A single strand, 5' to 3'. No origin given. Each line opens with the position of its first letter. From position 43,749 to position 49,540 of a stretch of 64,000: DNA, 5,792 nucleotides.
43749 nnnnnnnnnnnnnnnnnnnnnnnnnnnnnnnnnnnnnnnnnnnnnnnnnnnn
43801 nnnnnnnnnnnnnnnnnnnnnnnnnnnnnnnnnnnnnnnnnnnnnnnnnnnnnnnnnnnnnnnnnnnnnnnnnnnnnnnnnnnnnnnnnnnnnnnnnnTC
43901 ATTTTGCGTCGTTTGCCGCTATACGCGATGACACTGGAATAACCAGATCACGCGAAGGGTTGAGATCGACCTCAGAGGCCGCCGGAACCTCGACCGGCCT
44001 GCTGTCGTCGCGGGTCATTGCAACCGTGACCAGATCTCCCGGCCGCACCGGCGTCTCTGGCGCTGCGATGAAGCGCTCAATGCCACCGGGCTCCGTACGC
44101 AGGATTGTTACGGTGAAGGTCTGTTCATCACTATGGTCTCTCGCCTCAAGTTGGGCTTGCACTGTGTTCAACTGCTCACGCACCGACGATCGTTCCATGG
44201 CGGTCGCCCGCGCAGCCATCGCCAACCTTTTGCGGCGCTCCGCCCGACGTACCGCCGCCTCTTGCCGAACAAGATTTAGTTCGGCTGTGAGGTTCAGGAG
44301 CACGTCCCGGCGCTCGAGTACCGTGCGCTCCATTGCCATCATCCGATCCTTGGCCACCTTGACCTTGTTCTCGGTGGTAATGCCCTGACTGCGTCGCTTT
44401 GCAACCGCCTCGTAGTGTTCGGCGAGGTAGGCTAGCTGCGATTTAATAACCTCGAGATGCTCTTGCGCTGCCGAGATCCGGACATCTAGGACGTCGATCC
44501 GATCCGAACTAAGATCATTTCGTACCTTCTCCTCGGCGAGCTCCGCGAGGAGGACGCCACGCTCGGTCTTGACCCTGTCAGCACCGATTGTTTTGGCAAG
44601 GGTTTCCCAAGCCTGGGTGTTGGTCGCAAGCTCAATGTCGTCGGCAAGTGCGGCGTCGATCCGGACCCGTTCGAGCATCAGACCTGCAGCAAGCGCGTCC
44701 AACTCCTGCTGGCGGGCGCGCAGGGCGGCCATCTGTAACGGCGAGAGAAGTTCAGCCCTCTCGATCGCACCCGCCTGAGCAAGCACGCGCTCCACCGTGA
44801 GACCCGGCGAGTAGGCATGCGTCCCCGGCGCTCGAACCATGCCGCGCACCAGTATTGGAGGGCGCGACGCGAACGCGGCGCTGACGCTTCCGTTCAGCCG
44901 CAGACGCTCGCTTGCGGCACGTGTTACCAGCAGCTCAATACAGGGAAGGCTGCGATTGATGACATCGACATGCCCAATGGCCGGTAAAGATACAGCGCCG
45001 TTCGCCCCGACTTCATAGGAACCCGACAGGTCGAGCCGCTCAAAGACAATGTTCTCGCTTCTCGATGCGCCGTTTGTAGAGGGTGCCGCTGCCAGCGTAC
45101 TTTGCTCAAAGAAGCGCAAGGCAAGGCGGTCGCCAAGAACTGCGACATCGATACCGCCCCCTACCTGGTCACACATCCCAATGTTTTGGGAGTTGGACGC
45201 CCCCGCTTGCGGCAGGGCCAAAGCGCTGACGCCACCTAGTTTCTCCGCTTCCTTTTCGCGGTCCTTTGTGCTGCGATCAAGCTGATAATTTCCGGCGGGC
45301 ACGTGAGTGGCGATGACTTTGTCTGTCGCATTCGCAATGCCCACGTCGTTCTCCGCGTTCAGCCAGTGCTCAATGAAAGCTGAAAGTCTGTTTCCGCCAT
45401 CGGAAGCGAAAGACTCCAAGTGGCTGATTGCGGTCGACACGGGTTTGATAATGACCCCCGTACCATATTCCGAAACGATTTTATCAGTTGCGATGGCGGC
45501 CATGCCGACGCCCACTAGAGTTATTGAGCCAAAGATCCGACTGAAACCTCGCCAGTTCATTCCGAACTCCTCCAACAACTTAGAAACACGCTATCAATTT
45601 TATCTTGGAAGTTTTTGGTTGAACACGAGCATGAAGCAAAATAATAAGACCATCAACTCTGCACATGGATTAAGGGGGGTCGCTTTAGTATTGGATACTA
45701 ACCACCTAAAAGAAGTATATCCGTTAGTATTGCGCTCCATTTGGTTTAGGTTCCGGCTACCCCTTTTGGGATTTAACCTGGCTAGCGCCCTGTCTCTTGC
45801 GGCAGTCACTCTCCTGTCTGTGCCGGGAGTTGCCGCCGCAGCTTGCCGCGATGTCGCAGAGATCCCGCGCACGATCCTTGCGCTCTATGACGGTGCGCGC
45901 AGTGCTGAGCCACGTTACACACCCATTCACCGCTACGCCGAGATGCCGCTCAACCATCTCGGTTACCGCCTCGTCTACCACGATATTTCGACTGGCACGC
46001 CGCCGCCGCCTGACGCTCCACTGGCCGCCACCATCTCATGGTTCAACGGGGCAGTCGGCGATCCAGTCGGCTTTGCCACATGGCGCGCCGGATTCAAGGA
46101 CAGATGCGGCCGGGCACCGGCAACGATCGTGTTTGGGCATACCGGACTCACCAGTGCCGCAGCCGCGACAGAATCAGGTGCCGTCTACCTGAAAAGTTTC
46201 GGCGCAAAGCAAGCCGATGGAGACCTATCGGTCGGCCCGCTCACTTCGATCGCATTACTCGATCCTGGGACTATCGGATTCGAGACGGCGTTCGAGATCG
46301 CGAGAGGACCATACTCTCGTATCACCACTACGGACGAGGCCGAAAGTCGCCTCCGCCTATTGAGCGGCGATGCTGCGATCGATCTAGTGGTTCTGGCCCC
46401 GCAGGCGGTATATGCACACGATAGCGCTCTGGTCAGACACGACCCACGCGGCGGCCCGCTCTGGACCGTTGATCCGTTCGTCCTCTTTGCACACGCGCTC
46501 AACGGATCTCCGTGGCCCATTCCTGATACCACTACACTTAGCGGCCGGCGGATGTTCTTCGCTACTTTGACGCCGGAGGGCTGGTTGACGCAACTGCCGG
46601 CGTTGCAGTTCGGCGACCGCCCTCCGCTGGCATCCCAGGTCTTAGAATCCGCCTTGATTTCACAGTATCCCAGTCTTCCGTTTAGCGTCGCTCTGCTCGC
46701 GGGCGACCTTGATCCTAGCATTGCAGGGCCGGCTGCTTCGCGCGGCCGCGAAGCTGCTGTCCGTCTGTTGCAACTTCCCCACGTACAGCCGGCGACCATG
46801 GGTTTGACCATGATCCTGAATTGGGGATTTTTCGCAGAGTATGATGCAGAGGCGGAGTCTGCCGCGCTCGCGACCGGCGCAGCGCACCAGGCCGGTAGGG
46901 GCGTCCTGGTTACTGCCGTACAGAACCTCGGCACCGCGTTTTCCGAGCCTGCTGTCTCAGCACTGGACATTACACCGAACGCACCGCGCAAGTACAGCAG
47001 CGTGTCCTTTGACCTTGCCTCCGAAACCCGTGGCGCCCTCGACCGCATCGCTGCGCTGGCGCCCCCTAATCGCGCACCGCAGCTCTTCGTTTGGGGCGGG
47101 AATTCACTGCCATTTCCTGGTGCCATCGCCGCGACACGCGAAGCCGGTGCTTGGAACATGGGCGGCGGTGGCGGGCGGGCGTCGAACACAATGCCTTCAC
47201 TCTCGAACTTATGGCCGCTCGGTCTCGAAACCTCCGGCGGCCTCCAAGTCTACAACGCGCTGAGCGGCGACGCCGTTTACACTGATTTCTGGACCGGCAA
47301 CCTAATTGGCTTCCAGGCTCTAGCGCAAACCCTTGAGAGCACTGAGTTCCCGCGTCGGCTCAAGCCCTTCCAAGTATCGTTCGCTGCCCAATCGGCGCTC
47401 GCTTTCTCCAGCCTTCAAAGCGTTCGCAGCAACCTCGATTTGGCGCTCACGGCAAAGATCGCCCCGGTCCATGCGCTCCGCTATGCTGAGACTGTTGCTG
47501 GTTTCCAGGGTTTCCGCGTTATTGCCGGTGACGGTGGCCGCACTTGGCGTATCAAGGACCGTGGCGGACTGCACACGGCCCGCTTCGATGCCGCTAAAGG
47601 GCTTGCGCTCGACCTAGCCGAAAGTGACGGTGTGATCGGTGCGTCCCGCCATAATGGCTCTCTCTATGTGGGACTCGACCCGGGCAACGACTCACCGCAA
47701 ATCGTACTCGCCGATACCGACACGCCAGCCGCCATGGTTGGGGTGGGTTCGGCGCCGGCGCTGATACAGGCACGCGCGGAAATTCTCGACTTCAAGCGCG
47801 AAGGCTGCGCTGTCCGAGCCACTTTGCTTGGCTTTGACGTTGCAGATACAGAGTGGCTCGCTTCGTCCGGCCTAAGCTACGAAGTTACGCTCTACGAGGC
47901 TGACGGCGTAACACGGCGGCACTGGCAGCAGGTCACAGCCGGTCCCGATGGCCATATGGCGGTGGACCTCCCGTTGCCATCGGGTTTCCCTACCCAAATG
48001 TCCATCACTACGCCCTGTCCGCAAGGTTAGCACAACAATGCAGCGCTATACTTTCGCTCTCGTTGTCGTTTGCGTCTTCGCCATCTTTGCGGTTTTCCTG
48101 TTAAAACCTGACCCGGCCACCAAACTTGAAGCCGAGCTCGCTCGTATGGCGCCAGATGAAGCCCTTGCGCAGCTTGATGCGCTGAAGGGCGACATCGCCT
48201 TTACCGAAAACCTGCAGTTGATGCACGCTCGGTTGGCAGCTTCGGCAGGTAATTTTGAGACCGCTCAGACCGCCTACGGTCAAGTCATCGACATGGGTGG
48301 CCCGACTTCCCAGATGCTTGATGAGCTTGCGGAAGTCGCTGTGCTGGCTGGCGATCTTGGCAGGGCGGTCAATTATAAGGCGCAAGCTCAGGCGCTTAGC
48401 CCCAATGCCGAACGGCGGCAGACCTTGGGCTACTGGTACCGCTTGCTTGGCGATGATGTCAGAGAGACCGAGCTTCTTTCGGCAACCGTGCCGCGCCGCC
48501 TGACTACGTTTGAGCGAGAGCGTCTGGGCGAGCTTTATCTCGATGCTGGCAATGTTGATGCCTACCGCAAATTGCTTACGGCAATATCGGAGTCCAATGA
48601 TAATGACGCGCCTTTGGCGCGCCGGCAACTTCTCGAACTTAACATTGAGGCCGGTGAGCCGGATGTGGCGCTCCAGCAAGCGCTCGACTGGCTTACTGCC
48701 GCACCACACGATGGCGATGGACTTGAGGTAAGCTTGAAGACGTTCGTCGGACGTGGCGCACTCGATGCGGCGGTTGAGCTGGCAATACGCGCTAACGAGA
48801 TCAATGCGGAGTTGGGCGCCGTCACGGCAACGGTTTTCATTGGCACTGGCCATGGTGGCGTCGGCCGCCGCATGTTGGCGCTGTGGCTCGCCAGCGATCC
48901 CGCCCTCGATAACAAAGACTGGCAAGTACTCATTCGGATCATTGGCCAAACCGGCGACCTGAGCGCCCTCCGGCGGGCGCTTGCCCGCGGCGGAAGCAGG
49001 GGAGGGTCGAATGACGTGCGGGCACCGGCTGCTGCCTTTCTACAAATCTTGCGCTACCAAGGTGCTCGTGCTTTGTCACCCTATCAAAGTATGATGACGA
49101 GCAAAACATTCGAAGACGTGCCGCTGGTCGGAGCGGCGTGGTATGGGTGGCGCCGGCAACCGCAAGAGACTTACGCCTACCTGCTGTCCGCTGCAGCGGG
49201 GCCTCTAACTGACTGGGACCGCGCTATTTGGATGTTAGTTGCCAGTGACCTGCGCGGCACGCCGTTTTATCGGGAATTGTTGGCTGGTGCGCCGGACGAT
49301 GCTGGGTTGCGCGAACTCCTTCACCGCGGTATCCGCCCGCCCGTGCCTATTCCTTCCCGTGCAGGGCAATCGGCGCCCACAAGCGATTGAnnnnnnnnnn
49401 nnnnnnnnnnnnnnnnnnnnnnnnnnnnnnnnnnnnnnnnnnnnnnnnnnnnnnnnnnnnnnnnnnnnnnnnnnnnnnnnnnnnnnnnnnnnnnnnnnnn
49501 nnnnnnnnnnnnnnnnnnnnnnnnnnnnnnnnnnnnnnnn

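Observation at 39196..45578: Hybrid exopolysaccharide operon: pelDEFG-like genes led by a Wza-type exporter, with separate hydrolase and deacetylase-like genes nearby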

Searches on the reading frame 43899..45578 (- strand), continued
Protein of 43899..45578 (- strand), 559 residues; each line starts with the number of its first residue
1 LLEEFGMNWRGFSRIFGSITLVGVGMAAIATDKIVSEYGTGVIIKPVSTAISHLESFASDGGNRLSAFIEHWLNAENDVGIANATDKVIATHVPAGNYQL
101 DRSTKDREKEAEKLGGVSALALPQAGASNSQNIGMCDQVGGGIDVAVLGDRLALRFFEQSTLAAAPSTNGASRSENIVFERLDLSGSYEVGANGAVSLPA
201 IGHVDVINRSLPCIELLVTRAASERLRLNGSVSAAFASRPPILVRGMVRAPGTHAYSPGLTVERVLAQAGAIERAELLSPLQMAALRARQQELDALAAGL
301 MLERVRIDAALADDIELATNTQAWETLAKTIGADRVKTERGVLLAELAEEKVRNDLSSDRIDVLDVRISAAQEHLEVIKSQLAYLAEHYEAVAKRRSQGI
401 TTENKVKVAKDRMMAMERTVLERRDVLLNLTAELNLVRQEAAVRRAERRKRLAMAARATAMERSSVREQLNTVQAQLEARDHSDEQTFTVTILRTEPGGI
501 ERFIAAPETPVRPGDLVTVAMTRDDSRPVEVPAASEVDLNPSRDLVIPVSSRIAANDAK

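Call 36: fold_search(model_id=the predicted structure, library=pdb)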
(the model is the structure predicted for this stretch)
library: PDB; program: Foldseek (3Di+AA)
matches with E <= 10: 509; with E <= 0.001: 1
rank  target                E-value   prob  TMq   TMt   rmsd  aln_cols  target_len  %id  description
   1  5nen_A                7.6e-04  1.00  0.29  0.56   5.3       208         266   16  Crystal structure of the soluble domain of LipC, a membrane fusion protein of a type I secretion system (released 2017-11-22)
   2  5nen_B                1.1e-03  1.00  0.32  0.79   3.7       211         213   14  Crystal structure of the soluble domain of LipC, a membrane fusion protein of a type I secretion system (released 2017-11-22)
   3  5c22_B                5.6e-03  1.00  0.31  0.63   2.9       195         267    9  Crystal structure of Zn-bound HlyD from E. coli (released 2016-02-17)
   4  5c22_A                1.2e-02  1.00  0.32  0.65   2.6       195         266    9  Crystal structure of Zn-bound HlyD from E. coli (released 2016-02-17)
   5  5c21_A                1.3e-02  1.00  0.32  0.64   2.7       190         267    8  Crystal structure of native HlyD from E. coli (released 2016-02-17)
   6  5c22_C                1.3e-02  1.00  0.31  0.64   3.2       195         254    9  Crystal structure of Zn-bound HlyD from E. coli (released 2016-02-17)
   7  8i4v_B                7.4e-02  0.75  0.14  0.24  15.2       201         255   13  Cryo-EM structure of 5-subunit Smc5/6 arm region (released 2024-06-26)
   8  5c21_B                7.9e-02  1.00  0.31  0.64   2.7       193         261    9  Crystal structure of native HlyD from E. coli (released 2016-02-17)
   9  7aan_B                7.9e-02  0.51  0.13  0.21  25.2       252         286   14  Crystal structure of the F-BAR domain of PSTIPIP1 (released 2022-02-23)
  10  4tko                  9.2e-02  1.00  0.23  0.37   5.3       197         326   10  Structure of the periplasmic adaptor protein EmrA (released 2014-07-09)
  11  7aal_A                1.1e-01  0.38  0.13  0.20  25.4       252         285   14  Crystal structure of the F-BAR domain of PSTIPIP1, G258A mutant (released 2022-02-23)
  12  4ilo_A                1.3e-01  0.47  0.11  0.19  12.7       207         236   14  2.12A resolution structure of CT398 from Chlamydia trachomatis (released 2014-01-01)
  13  5xg2                  1.3e-01  0.72  0.12  0.27  25.9       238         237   16  Crystal structure of a coiled-coil segment (residues 345-468 and 694-814) of Pyrococcus yayanosii Smc (released 2017-06-07)
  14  7aam_B                1.4e-01  0.41  0.14  0.21  24.8       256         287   14  Crystal structure of the F-BAR domain of PSTIPIP1 bound to the CTH domain of the phosphatase LYP (released 2022-02-23)
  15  2efl                  1.4e-01  0.35  0.11  0.19  19.4       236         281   12  Crystal structure of the EFC domain of formin-binding protein 17 (released 2007-05-29)
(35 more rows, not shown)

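Call 81: search_protein_families(library=pfam, alignment_id=A1, max_evalue=0.001)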
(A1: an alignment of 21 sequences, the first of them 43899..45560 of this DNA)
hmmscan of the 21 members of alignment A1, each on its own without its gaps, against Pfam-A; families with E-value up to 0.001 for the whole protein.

A. member 1, window:43899-45560:- (553 aa): 1 family
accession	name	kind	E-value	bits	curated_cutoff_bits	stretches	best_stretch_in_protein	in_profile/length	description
PF02563.21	Poly_export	-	0.00012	22.6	28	0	143-217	12-64/77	Polysaccharide biosynthesis/export protein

B. families by the number of members that match (of 21 scanned): 2 families
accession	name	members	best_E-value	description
PF02563.21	Poly_export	21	9.7e-09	Polysaccharide biosynthesis/export protein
PF10531.15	SLBB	6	1.3e-05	SLBB domain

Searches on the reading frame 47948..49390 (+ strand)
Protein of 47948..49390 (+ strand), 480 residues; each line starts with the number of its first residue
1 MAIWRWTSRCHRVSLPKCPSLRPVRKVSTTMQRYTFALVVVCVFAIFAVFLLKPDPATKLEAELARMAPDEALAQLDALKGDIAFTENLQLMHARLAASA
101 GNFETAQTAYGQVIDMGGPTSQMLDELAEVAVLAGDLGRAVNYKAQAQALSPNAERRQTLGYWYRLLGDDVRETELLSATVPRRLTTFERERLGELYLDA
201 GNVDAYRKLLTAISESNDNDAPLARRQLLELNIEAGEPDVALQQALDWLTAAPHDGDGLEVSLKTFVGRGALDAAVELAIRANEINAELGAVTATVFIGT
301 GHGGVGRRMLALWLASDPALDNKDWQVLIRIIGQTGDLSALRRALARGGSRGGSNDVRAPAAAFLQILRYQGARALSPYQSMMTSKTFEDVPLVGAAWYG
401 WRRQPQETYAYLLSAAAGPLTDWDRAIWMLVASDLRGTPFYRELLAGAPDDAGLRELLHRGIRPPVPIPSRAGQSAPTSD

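Call 3: search_protein_families(library=pfam, proteins=[window:47948-49390:+], max_evalue=0.01)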
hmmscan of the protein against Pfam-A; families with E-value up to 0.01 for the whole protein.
window:47948-49390:+ (480 aa): 1 family
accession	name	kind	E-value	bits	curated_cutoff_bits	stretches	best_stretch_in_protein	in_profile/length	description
PF13432.12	TPR_16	-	0.00028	21.7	32.7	1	91-153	1-63/65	Tetratricopeptide repeat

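Call 4: search_protein_families(library=ncbifam, proteins=[window:47948-49390:+], max_evalue=0.01)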
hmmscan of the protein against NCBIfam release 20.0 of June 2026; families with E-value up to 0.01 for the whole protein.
window:47948-49390:+ (480 aa): 3 families
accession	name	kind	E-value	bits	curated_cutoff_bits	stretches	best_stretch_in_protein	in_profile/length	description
NF033758.1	gliding_GltE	equivalog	0.00057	19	225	0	193-288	126-220/411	adventurous gliding motility TPR repeat lipoprotein GltE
NF052415.1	T3SS_chap_SctY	equivalog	0.0019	18.7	70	0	193-250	12-68/106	type III secretion apparatus assembly chaperone SctY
TIGR02521.1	type_IV_pilW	equivalog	0.0063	16.1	154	0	96-162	144-210/234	type IV pilus biogenesis/stability protein PilW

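Call 85: search_protein_families(library=pfam, proteins=[window:48038-49390:+], max_evalue=0.01)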
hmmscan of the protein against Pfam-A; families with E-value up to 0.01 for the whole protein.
window:48038-49390:+ (450 aa): 1 family
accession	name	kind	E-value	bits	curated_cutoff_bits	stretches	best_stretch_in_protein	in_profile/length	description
PF13432.12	TPR_16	-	0.00026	21.8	32.7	1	61-123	1-63/65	Tetratricopeptide repeat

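Call 90: search_solved_structures(query=A5, max_evalue=1)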
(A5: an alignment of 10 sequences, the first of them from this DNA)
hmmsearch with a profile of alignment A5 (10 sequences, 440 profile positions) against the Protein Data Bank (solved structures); distinct sequences matched with E-value up to 1: 92 (the best 60 are shown).
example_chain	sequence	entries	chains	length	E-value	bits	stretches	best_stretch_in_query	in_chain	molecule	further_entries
9qhb_A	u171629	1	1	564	3.2e-16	62.2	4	69-132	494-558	Engineered tetratricopeptide repeat protein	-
1w3b_A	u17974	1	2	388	5.5e-16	61.4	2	68-123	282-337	UDP-N-ACETYLGLUCOSAMINE--PEPTIDE N-ACETYLGLUCOSAMINYLTRANSFERASE 110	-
7yea_A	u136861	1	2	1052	5.8e-16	61.3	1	68-134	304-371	UDP-N-acetylglucosamine--peptide N-acetylglucosaminyltransferase 110 kDa subunit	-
7yeh_B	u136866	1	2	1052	6.8e-16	61.1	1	68-133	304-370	UDP-N-acetylglucosamine--peptide N-acetylglucosaminyltransferase 110 kDa subunit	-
6eou_A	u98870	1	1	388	8.1e-16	60.8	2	68-123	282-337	UDP-N-acetylglucosamine--peptide N-acetylglucosaminyltransferase 110 kDa subunit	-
7ntf_A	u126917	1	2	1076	2.4e-15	59.3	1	68-133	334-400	Isoform 1 of UDP-N-acetylglucosamine--peptide N-acetylglucosaminyltransferase 110 kDa subu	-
7obi_A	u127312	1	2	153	1e-13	53.9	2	69-138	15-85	CTPR-rv4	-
8bu0_A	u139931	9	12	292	5.5e-13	51.5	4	69-134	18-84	Consensus tetratricopeptide repeat protein | Crystal structure of an 8-repeat consensus TPR superhelix with Zinc. | Monomer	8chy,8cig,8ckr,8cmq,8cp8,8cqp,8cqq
9gzg_A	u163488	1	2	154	2.3e-10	42.9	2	69-138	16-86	Engineered CTPR protein with glutamic acids for conductivity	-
9qhc_A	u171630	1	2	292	1.6e-09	40.1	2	69-134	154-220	Engineered tetratricopeptide repeat protein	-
2fo7_A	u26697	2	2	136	5.1e-07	31.9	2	69-133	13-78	SYNTHETIC CONSENSUS TPR PROTEIN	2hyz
8ch0_A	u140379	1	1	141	5.7e-07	31.7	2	69-133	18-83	Consensus tetratricopeptide repeat protein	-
1na0_A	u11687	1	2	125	1e-06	30.9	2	69-132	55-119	designed protein CTPR3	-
2wqh_A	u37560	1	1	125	2.2e-06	29.8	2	69-132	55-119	CTPR3Y3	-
8sxe_C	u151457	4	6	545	1.6e-05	26.9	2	72-142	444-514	TPR repeat-containing protein PA4667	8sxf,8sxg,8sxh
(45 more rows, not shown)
